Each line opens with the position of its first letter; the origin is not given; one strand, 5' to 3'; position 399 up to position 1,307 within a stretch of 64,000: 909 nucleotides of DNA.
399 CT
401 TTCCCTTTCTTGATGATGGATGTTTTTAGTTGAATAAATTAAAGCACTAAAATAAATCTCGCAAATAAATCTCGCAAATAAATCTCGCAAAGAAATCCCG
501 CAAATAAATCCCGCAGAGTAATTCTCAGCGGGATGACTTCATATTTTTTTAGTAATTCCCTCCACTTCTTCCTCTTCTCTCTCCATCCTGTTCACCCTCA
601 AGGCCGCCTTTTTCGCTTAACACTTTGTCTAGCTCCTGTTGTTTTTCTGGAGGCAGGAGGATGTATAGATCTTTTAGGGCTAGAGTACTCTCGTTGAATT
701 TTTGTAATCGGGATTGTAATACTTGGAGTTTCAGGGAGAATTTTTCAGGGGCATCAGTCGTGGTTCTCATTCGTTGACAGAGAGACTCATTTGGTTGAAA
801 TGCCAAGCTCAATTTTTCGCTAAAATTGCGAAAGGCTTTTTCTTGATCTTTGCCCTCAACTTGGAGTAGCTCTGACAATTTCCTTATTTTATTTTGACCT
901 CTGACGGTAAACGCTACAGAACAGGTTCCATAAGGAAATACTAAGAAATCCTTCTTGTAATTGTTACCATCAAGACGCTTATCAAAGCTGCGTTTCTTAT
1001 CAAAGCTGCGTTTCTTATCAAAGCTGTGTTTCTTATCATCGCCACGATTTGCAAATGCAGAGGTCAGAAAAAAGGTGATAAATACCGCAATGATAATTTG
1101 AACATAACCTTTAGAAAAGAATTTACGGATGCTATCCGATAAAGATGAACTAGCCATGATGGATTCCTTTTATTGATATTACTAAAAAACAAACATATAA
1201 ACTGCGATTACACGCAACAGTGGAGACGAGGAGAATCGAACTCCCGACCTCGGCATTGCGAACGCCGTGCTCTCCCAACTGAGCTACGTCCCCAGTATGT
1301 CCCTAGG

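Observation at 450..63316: Locus-specific tandem arrays fill at least 20 intergenic spacers; 13/14-bp units dominate outside genes and multiples of 3 inside genes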

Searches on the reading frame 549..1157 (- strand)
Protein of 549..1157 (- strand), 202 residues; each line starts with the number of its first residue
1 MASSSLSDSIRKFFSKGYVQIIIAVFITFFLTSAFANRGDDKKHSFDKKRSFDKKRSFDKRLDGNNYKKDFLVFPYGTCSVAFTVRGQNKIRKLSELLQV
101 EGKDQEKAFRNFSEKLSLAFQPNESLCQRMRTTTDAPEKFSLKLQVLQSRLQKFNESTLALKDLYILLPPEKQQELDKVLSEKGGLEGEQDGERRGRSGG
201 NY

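Call 29: search_protein_families(library=pfam, max_evalue=0.01, proteins=[window:549-1157:-])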
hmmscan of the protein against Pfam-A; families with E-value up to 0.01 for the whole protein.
window:549-1157:- (202 aa): 1 family
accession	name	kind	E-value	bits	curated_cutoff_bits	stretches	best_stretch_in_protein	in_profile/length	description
PF07813.17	LTXXQ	-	0.0013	19.8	24.3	1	103-178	17-98/100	LTXXQ motif family protein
